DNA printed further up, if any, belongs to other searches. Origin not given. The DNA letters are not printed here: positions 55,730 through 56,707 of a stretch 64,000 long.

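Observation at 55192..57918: Candidate undescribed nucleotide-targeting system: TM-anchored THEP1-like NTPase, GTP cyclohydrolase II homologue and thymidylate-kinase-like kinase in a tight low-GC operon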

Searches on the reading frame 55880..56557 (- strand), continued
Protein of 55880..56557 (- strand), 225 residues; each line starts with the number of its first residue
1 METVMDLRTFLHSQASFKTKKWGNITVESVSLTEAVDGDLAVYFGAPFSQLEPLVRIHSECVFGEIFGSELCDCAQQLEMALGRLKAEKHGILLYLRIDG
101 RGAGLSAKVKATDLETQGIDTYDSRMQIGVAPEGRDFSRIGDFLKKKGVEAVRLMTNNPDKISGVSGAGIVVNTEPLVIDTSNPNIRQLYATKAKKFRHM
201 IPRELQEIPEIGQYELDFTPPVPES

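Call 34: search_protein_families(library=pfam, proteins=[L016:3603-4241:+, L012:8629-9186:+, L008:8599-9138:+, L008:9260-10114:+, L009:1179-2072:+, L014:1229-1993:+, L014:2276-3091:+, L010:2084-2455:+, L010:2452-2985:+], max_evalue=0.01)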
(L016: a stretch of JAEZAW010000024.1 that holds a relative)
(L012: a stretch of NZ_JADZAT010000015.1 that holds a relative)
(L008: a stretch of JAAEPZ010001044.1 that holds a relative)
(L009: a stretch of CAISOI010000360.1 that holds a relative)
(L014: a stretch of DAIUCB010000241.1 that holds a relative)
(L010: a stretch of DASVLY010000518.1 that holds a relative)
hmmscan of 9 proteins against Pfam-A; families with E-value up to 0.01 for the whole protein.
L016:3603-4241:+ (212 aa): 5 families
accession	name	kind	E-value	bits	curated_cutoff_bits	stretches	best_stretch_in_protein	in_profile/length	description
PF13207.12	AAA_17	-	3.2e-09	37.6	27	1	34-154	2-122/136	AAA domain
PF13238.12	AAA_18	-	2.2e-07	31.8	29.4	1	30-164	1-121/128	AAA domain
PF13671.12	AAA_33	-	0.00028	21.6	27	1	32-158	4-122/143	AAA domain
PF00406.28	ADK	-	0.0044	17.6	26.8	1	32-69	1-38/151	Adenylate kinase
PF13401.12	AAA_22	-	0.0085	16.8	27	0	26-126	4-84/130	AAA domain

L012:8629-9186:+ (185 aa): 2 families
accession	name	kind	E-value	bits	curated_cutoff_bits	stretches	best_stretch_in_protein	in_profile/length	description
PF13238.12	AAA_18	-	1.2e-07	32.6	29.4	1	6-133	1-116/128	AAA domain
PF13207.12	AAA_17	-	2.3e-05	25.2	27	1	10-77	2-69/136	AAA domain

L008:8599-9138:+ (179 aa): 6 families
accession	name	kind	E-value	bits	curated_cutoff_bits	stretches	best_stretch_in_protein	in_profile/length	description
PF00625.27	Guanylate_kin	-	7.4e-09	36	25.2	1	3-100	5-107/182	Guanylate kinase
PF03215.21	Rad17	-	4.7e-05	23.8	23.8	1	2-41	47-86/186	Rad17 P-loop domain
PF13521.12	AAA_28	-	0.00079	20.1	27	1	3-30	2-29/164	AAA domain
PF13238.12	AAA_18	-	0.00086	20.2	29.4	1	3-87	1-81/128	AAA domain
PF01926.29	MMR_HSR1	-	0.0017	18.9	21.9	1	3-63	2-57/113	50S ribosome-binding GTPase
PF13671.12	AAA_33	-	0.004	17.9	27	1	2-31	1-30/143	AAA domain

L008:9260-10114:+ (284 aa): 1 family
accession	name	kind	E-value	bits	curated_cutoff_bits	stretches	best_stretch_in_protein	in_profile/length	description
PF00303.24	Thymidylat_synt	-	2.7e-14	53.4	24.3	1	105-212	107-218/266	Thymidylate synthase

L009:1179-2072:+ (297 aa): 1 family
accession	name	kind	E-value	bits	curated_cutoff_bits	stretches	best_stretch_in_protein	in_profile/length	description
PF08867.16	FRG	-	2e-24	86.7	25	1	59-156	3-90/94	FRG domain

L014:1229-1993:+ (254 aa): 5 families
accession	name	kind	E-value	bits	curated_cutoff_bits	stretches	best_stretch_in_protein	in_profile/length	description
PF07739.18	TipAS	-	6.3e-38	130.3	23.8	1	135-249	1-117/117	TipAS antibiotic-recognition domain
PF13411.12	MerR_1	-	1.2e-16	61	21.6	1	3-70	1-67/69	MerR HTH family regulatory protein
PF00376.29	MerR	-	1.6e-12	47.4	28.2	1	4-41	1-38/38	MerR family regulatory protein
PF09278.17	MerR-DNA-bind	-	5.6e-07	30.5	25.4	1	47-99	2-60/65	MerR, DNA binding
PF08000.17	bPH_1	-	0.0097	16.3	27.7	0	77-127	15-65/122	Bacterial PH domain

L014:2276-3091:+ (271 aa): 1 family
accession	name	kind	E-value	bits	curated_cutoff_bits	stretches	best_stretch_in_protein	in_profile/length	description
PF01171.26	ATP_bind_3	-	3.6e-19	69.6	27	1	39-204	2-165/182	PP-loop family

L010:2084-2455:+ (123 aa): 0 families

L010:2452-2985:+ (177 aa): 0 families

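Call 45: find_related_loci(query=A2, collection=viral_contigs, flank=10000)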
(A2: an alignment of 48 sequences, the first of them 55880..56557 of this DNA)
Query A2 (225 aa) in viral_contigs; peptide patterns used: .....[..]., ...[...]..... (x = any residue, [..] = any of these).
69 stretches matched a pattern, but none encodes a relative of the query by tblastn (E <= 1e-3).

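Call 46: find_related_loci(query=A2, collection=metagenome_contigs, flank=6000)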
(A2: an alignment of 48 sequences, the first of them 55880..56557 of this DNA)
Query A2 (225 aa) in metagenome_contigs; peptide patterns used: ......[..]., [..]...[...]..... (x = any residue, [..] = any of these).
130 stretches matched a pattern; 20 encode a relative of the query (tblastn E <= 1e-3); 20 distinct loci.
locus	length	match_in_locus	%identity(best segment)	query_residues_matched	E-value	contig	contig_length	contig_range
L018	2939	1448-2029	61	9-202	9e-81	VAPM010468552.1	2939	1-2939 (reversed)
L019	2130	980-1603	56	1-207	8e-82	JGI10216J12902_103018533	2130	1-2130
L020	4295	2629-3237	59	3-202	2e-79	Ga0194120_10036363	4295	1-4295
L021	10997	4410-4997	59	6-202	8e-78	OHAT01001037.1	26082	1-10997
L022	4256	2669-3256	59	6-202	3e-77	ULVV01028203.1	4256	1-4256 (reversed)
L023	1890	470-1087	58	6-211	3e-80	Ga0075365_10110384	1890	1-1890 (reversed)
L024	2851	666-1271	57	5-205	2e-77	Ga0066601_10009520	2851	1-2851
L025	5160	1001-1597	57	13-211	2e-76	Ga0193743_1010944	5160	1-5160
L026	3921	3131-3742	56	1-202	4e-76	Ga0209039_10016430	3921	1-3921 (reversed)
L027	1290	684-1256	58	13-203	7e-81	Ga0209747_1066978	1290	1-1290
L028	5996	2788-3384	54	3-201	6e-73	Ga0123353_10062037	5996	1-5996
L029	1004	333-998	49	1-225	4e-77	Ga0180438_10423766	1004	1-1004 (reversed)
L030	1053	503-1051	57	1-185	2e-74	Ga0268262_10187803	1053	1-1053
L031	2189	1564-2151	54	6-201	6e-71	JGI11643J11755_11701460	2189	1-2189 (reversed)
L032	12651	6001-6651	48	2-218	2e-68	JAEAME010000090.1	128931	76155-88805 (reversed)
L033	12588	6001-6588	49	7-202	3e-67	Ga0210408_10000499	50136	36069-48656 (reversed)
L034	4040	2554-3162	49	4-205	1e-64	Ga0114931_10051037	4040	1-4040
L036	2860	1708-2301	51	6-203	3e-62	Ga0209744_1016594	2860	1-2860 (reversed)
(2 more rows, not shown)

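Call 49: search_protein_families(library=pfam, proteins=[L018:2085-2756:+, L020:3306-3989:+, L023:1102-1701:+, L025:1612-2199:+, L024:1633-2157:+, L034:3262-4038:+, L032:6908-7726:+, L036:830-1687:+, L036:2295-2681:+, L021:2410-2946:+], max_evalue=0.01)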
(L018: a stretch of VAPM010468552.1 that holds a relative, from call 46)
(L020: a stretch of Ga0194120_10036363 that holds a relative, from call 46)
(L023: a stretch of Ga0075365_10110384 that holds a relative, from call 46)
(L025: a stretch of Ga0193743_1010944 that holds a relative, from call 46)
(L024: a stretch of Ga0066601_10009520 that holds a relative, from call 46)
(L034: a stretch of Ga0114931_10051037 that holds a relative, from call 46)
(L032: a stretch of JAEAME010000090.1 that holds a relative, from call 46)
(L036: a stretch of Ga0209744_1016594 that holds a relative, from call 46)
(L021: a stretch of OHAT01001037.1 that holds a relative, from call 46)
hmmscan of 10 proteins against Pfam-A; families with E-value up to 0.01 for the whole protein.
L018:2085-2756:+ (223 aa): 4 families
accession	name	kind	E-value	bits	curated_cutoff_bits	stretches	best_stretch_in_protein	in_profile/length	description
PF02223.23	Thymidylate_kin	-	9.2e-15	55.2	27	1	15-200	1-175/185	Thymidylate kinase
PF01712.25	dNK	-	0.00065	20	27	0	128-199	107-180/203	Deoxynucleoside kinase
PF00448.28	SRP54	-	0.0011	19.1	22.7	1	14-45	5-36/196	SRP54-type protein, GTPase domain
PF03205.20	MobB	-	0.0048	17.2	26.6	0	12-46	1-35/133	Molybdopterin guanine dinucleotide synthesis protein B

L020:3306-3989:+ (227 aa): 5 families
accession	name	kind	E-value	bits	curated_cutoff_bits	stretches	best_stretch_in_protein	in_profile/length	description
PF02223.23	Thymidylate_kin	-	4.8e-18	65.9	27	1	11-202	1-181/185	Thymidylate kinase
PF01712.25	dNK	-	3e-06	27.6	27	1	11-186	3-169/203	Deoxynucleoside kinase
PF20720.3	nSTAND3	-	0.00056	20.1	27.2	1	8-85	19-94/155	Novel STAND NTPase 3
PF03205.20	MobB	-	0.0013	19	26.6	1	8-41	1-34/133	Molybdopterin guanine dinucleotide synthesis protein B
PF13521.12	AAA_28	-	0.0031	18.2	27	0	15-43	8-31/164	AAA domain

L023:1102-1701:+ (199 aa): 3 families
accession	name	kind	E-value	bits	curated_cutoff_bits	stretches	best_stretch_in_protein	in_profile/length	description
PF13207.12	AAA_17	-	1.6e-07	32.1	27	1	11-124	1-114/136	AAA domain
PF13238.12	AAA_18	-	7e-06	26.9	29.4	1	8-126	1-105/128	AAA domain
PF13671.12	AAA_33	-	3.9e-05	24.4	27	1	10-136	4-122/143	AAA domain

L025:1612-2199:+ (195 aa): 5 families
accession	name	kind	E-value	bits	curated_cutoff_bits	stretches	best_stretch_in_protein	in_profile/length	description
PF13207.12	AAA_17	-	1.4e-10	42.1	27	1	11-134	1-127/136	AAA domain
PF13238.12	AAA_18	-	1.4e-07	32.4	29.4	1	8-134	1-113/128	AAA domain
PF13671.12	AAA_33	-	2.7e-07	31.4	27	1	9-146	3-132/143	AAA domain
PF07931.18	CPT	-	0.0005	20.4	22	1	7-124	3-120/172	Chloramphenicol phosphotransferase-like protein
PF21448.3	DNMK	-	0.00052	20.1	27.1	1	7-68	2-62/232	Deoxynucleotide monophosphate kinase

L024:1633-2157:+ (174 aa): 1 family
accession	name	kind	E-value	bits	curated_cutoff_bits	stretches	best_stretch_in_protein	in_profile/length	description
PF22769.1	DCD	-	1.3e-38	132.9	27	1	2-143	1-152/153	dCTP deaminase-like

L034:3262-4038:+ (259 aa): 1 family
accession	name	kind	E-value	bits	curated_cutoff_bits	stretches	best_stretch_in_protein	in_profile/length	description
PF01527.26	HTH_Tnp_1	-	0.0061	17.2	24.1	0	217-258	5-43/75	Transposase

L032:6908-7726:+ (272 aa): 3 families
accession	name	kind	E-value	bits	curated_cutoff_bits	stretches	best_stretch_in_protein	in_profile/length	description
PF13411.12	MerR_1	-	7.9e-12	45.6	21.6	1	3-71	2-68/69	MerR HTH family regulatory protein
PF06445.20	GyrI-like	-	1.3e-11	45.4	26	1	120-270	2-155/155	GyrI-like small molecule binding domain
PF00376.29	MerR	-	3.6e-11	43.1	28.2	1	3-41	1-38/38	MerR family regulatory protein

L036:830-1687:+ (285 aa): 2 families
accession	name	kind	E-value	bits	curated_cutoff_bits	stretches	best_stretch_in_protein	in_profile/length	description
PF22769.1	DCD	-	8.2e-15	55.7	27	1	38-170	5-151/153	dCTP deaminase-like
PF00692.24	dUTPase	-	4.6e-05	23.6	22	1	89-174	21-106/129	dUTPase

L036:2295-2681:+ (128 aa): 1 family
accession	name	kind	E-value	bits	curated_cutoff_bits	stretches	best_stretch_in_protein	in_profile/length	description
PF00383.29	dCMP_cyt_deam_1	-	0.00033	20.9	25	1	11-101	7-82/102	Cytidine and deoxycytidylate deaminase zinc-binding region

L021:2410-2946:+ (178 aa): 4 families
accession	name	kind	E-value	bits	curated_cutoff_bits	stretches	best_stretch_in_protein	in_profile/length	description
PF22769.1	DCD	-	7.1e-46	156.5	27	1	2-148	1-153/153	dCTP deaminase-like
PF06559.16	DCD_N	-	2e-11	44.5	21.4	1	2-147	4-162/164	2'-deoxycytidine 5'-triphosphate deaminase (DCD) N-terminal domain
PF00692.24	dUTPase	-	4.1e-11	43.2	22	1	68-158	25-114/129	dUTPase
PF22569.1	DCD_C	-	0.0063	16.3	22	0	65-156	76-173/192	2'-deoxycytidine 5'-triphosphate deaminase (DCD), C-terminal domain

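Call 78: find_encoding_contigs(protein=P0127, flank=10000, max_places=1)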
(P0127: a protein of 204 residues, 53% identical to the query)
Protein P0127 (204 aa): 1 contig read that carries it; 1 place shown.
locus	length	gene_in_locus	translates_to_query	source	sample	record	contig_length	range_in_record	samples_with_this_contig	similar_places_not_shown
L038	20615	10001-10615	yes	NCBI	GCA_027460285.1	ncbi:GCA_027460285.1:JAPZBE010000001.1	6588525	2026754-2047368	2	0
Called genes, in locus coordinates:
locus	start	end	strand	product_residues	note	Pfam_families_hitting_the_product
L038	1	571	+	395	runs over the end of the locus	-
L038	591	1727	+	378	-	-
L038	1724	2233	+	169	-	PF16259:DUF4913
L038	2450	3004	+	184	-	-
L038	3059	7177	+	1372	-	PF13439:Glyco_transf_4, PF20706:GT4-conflict, PF00534:Glycos_transf_1, PF13692:Glyco_trans_1_4, PF05729:NACHT (weak), PF13191:AAA_16, PF13424:TPR_12 (faint), PF07719:TPR_2 (faint)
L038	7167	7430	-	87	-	-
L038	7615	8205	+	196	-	PF00196:GerE (weak)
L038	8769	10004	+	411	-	PF13173:AAA_14 (faint), PF03266:NTPase_1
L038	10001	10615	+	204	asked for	PF00925:GTP_cyclohydro2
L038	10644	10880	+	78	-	-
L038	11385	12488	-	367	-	PF08275:DNAG_N, PF01751:Toprim (weak), PF13155:Toprim_2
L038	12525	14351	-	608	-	PF02534:T4SS-DNA_transf, PF10412:TrwB_AAD_bind, PF12696:TraG-D_C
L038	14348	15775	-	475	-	-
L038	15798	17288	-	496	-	-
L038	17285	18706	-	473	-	-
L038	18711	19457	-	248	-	PF26526:DUF8175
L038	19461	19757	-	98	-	-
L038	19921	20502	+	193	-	-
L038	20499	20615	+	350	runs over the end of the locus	PF00877:NLPC_P60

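Call 79: find_encoding_contigs(protein=P0124, flank=10000, max_places=1)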
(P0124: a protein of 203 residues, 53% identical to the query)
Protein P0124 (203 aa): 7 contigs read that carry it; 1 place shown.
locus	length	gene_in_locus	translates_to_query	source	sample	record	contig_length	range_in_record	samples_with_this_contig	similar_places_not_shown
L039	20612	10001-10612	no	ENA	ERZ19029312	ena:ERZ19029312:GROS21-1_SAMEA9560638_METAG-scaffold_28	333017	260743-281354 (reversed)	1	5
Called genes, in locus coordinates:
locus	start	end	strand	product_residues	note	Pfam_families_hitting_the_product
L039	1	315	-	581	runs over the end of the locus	-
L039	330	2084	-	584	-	-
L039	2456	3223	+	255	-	PF01978:TrmB (weak)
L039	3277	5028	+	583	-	-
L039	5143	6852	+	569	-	-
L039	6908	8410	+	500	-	-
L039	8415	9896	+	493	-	-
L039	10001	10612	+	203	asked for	PF00925:GTP_cyclohydro2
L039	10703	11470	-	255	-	PF01978:TrmB (weak)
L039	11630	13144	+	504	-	-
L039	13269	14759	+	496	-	-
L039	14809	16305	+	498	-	-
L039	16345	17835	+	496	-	-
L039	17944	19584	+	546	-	PF00749:tRNA-synt_1c, PF19269:Anticodon_2 (weak)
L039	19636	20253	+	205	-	PF09335:VTT_dom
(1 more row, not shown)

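Call 80: find_encoding_contigs(protein=P0138, flank=10000, max_places=1)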
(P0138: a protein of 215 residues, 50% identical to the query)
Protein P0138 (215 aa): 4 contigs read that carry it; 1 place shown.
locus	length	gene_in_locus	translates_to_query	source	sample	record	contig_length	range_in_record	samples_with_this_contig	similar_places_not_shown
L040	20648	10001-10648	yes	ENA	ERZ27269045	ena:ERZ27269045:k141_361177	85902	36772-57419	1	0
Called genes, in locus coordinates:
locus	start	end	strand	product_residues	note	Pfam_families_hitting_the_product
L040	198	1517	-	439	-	PF08245:Mur_ligase_M, PF02875:Mur_ligase_C, PF27239:FOL3_C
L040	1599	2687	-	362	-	PF01039:Carboxyl_trans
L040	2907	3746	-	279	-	PF00290:Trp_syntA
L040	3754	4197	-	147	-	-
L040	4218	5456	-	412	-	PF00291:PALP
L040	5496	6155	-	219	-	PF00697:PRAI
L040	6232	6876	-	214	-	PF03458:Gly_transporter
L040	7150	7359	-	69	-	PF00313:CSD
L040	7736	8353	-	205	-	PF00163:Ribosomal_S4, PF01479:S4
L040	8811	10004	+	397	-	PF13191:AAA_16 (weak), PF13401:AAA_22 (weak), PF03266:NTPase_1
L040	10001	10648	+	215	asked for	PF00925:GTP_cyclohydro2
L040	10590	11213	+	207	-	PF13238:AAA_18 (weak), PF13207:AAA_17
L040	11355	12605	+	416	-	PF00291:PALP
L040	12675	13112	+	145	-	PF12680:SnoaL_2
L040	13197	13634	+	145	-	PF12680:SnoaL_2 (weak)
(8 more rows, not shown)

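Call 82: search_protein_families(library=padloc, proteins=[L017:677-5410:+, L032:8643-11021:-, L010:7854-9797:+, L011:2510-4417:-, L028:3524-5359:+, L033:7431-9221:+, L033:9187-10479:+, L021:5200-6837:-, L012:9265-10527:-], max_evalue=0.00001)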
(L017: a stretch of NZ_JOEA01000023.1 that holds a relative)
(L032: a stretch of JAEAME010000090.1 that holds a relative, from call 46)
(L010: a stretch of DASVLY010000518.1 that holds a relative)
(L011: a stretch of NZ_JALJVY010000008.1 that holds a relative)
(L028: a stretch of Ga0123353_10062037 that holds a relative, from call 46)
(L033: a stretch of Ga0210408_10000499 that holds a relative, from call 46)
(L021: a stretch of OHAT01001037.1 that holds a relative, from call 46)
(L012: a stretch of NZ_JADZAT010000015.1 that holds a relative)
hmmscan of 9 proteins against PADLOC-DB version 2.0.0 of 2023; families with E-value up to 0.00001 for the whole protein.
L017:677-5410:+ (1577 aa): 5 families
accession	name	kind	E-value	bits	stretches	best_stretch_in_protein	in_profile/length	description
PDLC02394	pAgo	-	5.6e-16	55.5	1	146-374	178-407/1121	-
PDLC02402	Aga_SIR2-PNTD1-PNTD2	-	2e-10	37.5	1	198-321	370-485/876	Class I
PDLC02926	HTH_VI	-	2e-08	32.4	1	1162-1217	3-58/92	-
PDLC02418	Aga_SIR2-Kinase-PNTD1-PNTD2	-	1.5e-07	28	1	258-321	303-363/756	Class I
PDLC04142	capH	-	3.4e-07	29.3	1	1160-1220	6-60/103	capH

L032:8643-11021:- (792 aa): 0 families

L010:7854-9797:+ (647 aa): 0 families

L011:2510-4417:- (635 aa): 0 families

L028:3524-5359:+ (611 aa): 0 families

L033:7431-9221:+ (596 aa): 3 families
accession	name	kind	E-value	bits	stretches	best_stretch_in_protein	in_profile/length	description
PDLC01465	PrimPol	-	6.5e-94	312.6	1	87-402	20-275/276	"CAS-I,CAS-II,CAS-III,CAS-IV,CAS-V,CAS-VI; associated"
PDLC01101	PrimPol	-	3e-24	83.5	1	200-327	221-340/490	adaptation polymerase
PDLC03746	RT_UG10_large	-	1.5e-06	24.3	1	195-302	89-188/1688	DRT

L033:9187-10479:+ (430 aa): 0 families

L021:5200-6837:- (545 aa): 0 families

L012:9265-10527:- (420 aa): 0 families

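Call 89: search_protein_families(library=ncbifam, proteins=[L008:9260-10114:+, L024:1633-2157:+, L021:2410-2946:+, L036:830-1687:+, L036:2295-2681:+, L009:1179-2072:+, L008:8599-9138:+], max_evalue=0.001)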
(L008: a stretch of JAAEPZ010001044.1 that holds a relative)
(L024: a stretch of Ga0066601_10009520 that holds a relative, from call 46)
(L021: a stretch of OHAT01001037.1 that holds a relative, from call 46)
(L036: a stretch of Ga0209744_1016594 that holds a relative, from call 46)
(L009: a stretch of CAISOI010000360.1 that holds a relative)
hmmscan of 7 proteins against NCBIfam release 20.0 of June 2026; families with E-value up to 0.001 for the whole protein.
L008:9260-10114:+ (284 aa): 8 families
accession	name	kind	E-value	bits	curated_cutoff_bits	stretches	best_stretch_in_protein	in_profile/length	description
TIGR03283.1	thy_syn_methano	equivalog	3.1e-14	52.9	174.55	1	4-211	2-200/201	thymidylate synthase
NF002497.0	PRK01827.1-3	equivalog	7.7e-12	45.1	327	1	106-212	108-216/264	thymidylate synthase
NF002495.0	PRK01827.1-1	equivalog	1.1e-10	41.5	327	1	112-212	121-228/279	thymidylate synthase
NF002496.0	PRK01827.1-2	equivalog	4.8e-10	39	325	1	105-212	161-270/318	thymidylate synthase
TIGR03284.1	thym_sym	equivalog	6.7e-10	38.6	108.35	1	106-212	140-248/296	thymidylate synthase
NF002499.0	PRK01827.1-5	equivalog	1.4e-06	27.8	405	1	107-212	109-216/264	thymidylate synthase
NF002498.0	PRK01827.1-4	equivalog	1.3e-05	24.7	427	1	105-210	121-228/283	thymidylate synthase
NF010393.0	PRK13821.1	equivalog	0.00048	19.2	576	1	107-210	155-262/323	thymidylate synthase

L024:1633-2157:+ (174 aa): 1 family
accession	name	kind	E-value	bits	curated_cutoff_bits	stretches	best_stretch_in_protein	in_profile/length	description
TIGR02274.1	dCTP_deam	equivalog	1.5e-33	116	92.8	1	2-165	1-178/180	dCTP deaminase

L021:2410-2946:+ (178 aa): 5 families
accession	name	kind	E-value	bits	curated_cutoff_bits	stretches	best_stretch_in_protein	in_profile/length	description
TIGR02274.1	dCTP_deam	equivalog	7.8e-54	182.1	92.8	1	2-171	1-180/180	dCTP deaminase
NF002598.0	PRK02253.1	equivalog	8.9e-21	74.1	130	1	3-163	3-164/167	deoxyuridine 5'-triphosphate nucleotidohydrolase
NF005734.0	PRK07559.1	equivalog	1.3e-10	40.6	283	1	2-150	11-172/368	2'-deoxycytidine 5'-triphosphate deaminase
NF001862.0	PRK00601.1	equivalog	1.6e-10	40.8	103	1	64-152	37-127/150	dUTP diphosphatase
TIGR00576.1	dut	superfamily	1.8e-10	40.7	102.55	1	67-152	33-120/143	dUTP diphosphatase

L036:830-1687:+ (285 aa): 4 families
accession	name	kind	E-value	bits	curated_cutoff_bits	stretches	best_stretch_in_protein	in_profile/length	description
TIGR02274.1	dCTP_deam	equivalog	1e-16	61.1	92.8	1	35-184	2-166/180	dCTP deaminase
TIGR00576.1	dut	superfamily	2.7e-06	27.2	102.55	1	89-174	32-118/143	dUTP diphosphatase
NF002598.0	PRK02253.1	equivalog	3.2e-05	23.5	130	1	88-184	67-161/167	deoxyuridine 5'-triphosphate nucleotidohydrolase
NF001862.0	PRK00601.1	equivalog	0.00016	21.3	103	1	90-177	38-128/150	dUTP diphosphatase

L036:2295-2681:+ (128 aa): 0 families

L009:1179-2072:+ (297 aa): 0 families

L008:8599-9138:+ (179 aa): 6 families
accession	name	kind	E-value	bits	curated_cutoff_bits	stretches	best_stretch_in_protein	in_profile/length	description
TIGR03263.1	guanyl_kin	equivalog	4.3e-12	46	160.45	1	2-93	3-98/180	guanylate kinase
NF011325.0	PRK14738.1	equivalog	2e-08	33.7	263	1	1-88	14-106/206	guanylate kinase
TIGR02322.1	phosphon_PhnN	equivalog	4.1e-06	26.6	156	1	2-75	3-80/179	phosphonate metabolism protein/1,5-bisphosphokinase (PRPP-forming) PhnN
TIGR02173.1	cyt_kin_arch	equivalog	0.00019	21.5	102.1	1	1-52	1-48/169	(d)CMP kinase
TIGR00602.1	rad24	subfamily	0.00019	20.1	482.55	1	2-31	112-141/640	checkpoint protein rad24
NF011324.0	PRK14737.1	equivalog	0.0004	20.2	318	1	4-126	9-136/187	guanylate kinase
